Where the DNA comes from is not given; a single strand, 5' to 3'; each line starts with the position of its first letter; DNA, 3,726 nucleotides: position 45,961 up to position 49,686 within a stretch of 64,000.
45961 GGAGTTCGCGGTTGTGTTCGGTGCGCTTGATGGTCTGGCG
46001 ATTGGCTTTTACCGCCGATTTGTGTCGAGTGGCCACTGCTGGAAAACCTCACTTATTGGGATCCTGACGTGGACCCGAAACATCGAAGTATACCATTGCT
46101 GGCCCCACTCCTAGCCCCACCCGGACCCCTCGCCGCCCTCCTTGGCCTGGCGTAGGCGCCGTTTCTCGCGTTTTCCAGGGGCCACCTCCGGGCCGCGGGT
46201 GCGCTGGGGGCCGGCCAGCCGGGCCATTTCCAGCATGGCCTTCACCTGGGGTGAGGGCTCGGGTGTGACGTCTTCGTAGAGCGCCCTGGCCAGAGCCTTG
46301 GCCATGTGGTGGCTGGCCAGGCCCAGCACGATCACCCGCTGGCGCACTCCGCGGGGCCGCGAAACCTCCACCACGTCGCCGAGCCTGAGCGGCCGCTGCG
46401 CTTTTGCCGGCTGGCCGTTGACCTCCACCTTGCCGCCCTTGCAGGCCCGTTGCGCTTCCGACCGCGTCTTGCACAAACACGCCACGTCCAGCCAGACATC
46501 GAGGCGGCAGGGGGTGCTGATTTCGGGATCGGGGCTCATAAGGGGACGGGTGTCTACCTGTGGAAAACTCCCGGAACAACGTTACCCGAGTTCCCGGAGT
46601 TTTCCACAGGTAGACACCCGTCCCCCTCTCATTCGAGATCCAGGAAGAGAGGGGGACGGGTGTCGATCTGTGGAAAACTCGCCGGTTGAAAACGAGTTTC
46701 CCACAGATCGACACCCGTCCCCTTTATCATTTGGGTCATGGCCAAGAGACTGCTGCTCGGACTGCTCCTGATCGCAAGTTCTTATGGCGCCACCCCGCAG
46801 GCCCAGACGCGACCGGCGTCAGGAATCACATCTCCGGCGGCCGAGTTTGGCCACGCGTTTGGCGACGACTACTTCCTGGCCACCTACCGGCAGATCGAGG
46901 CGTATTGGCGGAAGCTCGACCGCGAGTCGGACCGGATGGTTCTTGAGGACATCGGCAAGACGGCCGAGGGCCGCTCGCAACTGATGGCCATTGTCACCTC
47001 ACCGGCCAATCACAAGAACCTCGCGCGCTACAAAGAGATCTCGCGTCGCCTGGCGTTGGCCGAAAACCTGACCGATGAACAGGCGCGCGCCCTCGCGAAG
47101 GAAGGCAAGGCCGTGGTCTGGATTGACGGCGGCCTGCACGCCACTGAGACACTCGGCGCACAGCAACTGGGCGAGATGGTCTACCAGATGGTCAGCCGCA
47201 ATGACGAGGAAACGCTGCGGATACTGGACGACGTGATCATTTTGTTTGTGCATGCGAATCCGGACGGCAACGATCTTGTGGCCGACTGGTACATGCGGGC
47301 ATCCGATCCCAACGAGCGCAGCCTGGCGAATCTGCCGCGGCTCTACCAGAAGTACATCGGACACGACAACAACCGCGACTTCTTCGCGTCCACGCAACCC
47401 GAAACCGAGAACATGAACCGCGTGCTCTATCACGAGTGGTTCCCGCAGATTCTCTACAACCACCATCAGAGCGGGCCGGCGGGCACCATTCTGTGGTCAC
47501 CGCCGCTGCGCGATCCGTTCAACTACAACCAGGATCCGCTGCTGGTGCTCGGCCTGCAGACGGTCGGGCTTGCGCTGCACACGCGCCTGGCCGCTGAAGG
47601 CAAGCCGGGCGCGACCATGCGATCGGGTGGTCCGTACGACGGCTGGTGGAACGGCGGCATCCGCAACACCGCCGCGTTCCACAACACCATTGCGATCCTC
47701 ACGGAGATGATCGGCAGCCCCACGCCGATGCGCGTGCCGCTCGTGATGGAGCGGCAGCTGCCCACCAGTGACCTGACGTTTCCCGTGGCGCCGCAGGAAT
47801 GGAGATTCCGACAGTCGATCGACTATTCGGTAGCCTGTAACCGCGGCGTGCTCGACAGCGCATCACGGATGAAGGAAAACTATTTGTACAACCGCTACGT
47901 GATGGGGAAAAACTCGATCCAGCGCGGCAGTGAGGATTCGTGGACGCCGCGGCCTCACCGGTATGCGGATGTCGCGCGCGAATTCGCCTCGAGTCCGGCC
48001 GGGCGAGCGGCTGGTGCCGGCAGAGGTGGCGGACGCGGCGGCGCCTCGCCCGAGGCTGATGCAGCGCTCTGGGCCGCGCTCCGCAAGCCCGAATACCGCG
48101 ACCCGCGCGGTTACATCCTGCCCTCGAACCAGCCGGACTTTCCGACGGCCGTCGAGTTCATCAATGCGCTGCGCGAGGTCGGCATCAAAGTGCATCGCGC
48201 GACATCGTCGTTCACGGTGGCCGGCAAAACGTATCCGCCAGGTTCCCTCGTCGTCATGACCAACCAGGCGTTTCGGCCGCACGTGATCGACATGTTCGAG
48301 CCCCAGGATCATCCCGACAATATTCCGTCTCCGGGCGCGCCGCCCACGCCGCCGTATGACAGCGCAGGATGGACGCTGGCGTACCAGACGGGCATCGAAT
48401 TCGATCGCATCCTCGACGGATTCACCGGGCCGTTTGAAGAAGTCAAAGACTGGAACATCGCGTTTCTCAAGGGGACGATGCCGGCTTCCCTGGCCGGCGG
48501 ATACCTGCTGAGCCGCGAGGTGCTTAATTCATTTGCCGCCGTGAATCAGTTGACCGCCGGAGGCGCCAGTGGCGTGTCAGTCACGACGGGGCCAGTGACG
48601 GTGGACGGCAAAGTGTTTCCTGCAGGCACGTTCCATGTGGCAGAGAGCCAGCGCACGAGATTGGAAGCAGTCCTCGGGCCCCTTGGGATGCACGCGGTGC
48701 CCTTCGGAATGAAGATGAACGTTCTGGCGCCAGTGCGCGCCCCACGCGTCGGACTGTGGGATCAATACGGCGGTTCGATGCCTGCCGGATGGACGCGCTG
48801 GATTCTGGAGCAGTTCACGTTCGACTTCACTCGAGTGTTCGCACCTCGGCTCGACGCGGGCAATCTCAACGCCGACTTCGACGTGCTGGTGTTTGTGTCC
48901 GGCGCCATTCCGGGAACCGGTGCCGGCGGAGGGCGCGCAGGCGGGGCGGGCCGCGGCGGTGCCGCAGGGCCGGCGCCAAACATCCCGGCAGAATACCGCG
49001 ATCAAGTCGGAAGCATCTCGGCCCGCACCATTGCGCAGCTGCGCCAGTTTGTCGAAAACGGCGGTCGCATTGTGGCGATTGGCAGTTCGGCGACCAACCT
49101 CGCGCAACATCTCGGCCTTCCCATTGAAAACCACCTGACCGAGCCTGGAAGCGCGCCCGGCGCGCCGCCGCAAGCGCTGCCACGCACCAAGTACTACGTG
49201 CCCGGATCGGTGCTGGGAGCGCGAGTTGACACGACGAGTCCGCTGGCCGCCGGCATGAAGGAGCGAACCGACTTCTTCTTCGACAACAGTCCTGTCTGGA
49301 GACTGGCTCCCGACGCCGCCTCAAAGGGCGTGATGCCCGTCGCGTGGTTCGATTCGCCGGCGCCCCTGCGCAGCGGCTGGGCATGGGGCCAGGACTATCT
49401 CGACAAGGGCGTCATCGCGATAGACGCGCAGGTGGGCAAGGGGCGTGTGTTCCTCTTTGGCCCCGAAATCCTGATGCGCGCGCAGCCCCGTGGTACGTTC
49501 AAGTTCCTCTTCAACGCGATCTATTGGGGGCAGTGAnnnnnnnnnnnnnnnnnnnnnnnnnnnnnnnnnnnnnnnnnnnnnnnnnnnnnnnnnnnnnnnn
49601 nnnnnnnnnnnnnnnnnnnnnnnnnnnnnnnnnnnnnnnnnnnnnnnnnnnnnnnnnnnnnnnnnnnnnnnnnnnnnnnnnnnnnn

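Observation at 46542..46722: Two adjacent hairpin elements of the same family; one carries a compensatory 3-nt change in both arms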

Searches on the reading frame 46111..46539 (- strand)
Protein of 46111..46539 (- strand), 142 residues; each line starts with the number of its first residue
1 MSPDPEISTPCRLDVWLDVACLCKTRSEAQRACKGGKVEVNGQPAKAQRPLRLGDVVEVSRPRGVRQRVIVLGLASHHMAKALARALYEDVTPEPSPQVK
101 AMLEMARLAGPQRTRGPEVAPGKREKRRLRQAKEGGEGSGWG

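Call 41: search_protein_families(library=pfam, proteins=[window:46111-46539:-])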
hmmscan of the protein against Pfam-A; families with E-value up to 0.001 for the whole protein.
window:46111-46539:- (142 aa): 1 family
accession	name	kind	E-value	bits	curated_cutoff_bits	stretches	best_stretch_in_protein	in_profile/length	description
PF01479.30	S4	-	6.1e-13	48.7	22.8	1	12-57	2-48/48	S4 domain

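Call 87: find_encoding_contigs(protein=window:46111-46539:-, flank=1000, max_places=6)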
Protein window:46111-46539:- (142 aa): no gene with exactly this product is on record in the collection.

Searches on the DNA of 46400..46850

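Call 96: search_rna_families(source=window, start=46400, end=46850, threshold=evalue, max_evalue=1)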
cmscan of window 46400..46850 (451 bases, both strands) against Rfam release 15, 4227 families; matches with E-value up to 1: 31.
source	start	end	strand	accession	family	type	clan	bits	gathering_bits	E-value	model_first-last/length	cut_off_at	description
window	46539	46628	-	RF03558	mir-629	Gene; miRNA;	-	46.7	72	1.1e-06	1-83/83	no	mir-629 microRNA precursor family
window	46539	46628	+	RF03558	mir-629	Gene; miRNA;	-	46.6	72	1.2e-06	1-83/83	no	mir-629 microRNA precursor family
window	46646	46728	+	RF03558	mir-629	Gene; miRNA;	-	46.5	72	1.2e-06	1-83/83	no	mir-629 microRNA precursor family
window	46605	46672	+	RF04240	mir-4716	Gene; miRNA;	-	36.4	76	4.1e-06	1-84/84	no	mir-4716 microRNA precursor family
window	46650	46726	+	RF04255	MIR8001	Gene; miRNA;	-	34.2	90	6.5e-05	1-67/67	no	MIR8001 microRNA precursor family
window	46596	46679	+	RF00829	mir-149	Gene; miRNA;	-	32.7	79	0.0011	1-86/86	no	mir-149 microRNA precursor family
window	46536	46642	+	RF00766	mir-335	Gene; miRNA;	-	31.7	64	2.9e-05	1-92/92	no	mir-335 microRNA precursor family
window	46598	46679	+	RF01920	mir-764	Gene; miRNA;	-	30.2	82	0.00022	1-85/85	no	mir-764 microRNA precursor family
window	46542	46623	-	RF00922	mir-673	Gene; miRNA;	-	29.4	100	0.0021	1-83/83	no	mir-673 microRNA precursor family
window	46641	46725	-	RF00762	mir-412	Gene; miRNA;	-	28.4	78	0.0046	1-87/87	no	mir-412 microRNA precursor family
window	46653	46721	-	RF04255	MIR8001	Gene; miRNA;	-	27.7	90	0.0031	4-62/67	no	MIR8001 microRNA precursor family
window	46651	46723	-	RF00719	mir-326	Gene; miRNA;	-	27.1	66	0.0035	1-95/95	no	mir-326 microRNA precursor family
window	46539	46628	-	RF00988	mir-657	Gene; miRNA;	-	25.6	69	0.0084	1-86/86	no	mir-657 microRNA precursor family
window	46549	46618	+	RF01836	weev_FSE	Cis-reg; frameshift_element;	-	25.6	40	0.073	1-27/27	no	ribosomal frameshift site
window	46549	46618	-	RF01836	weev_FSE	Cis-reg; frameshift_element;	-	25.6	40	0.073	1-27/27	no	ribosomal frameshift site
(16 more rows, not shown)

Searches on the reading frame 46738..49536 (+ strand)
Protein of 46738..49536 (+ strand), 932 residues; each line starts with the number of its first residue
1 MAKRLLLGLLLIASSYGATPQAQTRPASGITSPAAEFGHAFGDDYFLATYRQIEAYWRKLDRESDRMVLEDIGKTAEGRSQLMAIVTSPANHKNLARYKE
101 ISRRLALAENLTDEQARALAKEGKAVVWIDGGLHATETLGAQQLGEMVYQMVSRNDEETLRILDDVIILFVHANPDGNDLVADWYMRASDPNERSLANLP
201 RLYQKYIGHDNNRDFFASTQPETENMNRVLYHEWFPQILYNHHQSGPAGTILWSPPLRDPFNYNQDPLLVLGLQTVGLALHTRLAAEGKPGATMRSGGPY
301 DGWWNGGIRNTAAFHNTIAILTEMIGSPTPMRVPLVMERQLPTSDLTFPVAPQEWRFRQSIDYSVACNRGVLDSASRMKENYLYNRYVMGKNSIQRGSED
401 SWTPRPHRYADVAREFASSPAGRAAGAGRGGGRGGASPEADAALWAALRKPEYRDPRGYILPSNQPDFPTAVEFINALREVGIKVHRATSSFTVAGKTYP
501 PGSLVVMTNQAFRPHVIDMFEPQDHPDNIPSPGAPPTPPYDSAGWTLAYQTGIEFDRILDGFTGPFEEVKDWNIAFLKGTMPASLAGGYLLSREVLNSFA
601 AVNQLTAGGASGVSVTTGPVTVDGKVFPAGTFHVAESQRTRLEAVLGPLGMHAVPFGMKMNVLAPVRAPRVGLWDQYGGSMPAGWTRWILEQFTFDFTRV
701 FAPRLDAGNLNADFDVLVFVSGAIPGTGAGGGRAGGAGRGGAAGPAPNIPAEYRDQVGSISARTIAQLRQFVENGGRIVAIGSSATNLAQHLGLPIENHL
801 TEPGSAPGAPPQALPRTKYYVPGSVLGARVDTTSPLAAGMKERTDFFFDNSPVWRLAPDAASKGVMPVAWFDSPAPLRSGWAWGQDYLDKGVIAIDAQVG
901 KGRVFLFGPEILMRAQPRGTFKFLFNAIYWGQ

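Call 41: search_protein_families(library=pfam, proteins=[window:46738-49536:+])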
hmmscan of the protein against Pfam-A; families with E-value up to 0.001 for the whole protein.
window:46738-49536:+ (932 aa): 1 family
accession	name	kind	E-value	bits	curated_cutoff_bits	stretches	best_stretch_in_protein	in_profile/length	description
PF00246.29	Peptidase_M14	-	2.3e-24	87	21.6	1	53-221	1-139/286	Zinc carboxypeptidase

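Call 90: find_encoding_contigs(protein=window:46738-49536:+, flank=1200, max_places=8)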
Protein window:46738-49536:+ (932 aa): 3 contigs read that carry it; 2 places shown.
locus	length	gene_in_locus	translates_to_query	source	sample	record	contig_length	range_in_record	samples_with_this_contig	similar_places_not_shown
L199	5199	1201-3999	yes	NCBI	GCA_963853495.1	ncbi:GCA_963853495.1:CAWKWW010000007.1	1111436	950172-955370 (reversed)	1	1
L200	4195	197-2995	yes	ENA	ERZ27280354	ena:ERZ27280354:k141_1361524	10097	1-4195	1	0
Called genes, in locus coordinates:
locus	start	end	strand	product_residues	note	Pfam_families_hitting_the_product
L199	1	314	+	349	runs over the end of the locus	PF06144:DNA_pol3_delta (faint)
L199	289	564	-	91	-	PF01649:Ribosomal_S20p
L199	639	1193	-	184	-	PF01479:S4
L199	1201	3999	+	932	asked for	PF00246:Peptidase_M14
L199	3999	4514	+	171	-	PF00578:AhpC-TSA, PF08534:Redoxin, PF02630:SCO1-SenC (weak), PF13905:Thioredoxin_8 (weak)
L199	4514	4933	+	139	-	-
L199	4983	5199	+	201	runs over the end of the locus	PF01914:MarC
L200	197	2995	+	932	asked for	PF00246:Peptidase_M14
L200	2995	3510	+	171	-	PF00578:AhpC-TSA, PF08534:Redoxin, PF02630:SCO1-SenC (weak), PF13905:Thioredoxin_8 (weak)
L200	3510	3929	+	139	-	-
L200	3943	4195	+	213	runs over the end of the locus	PF01914:MarC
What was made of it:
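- Tried and rejected: Looking up the S4 protein by exact sequence failed, because public gene calls read through the hairpins (calls 87, 90).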
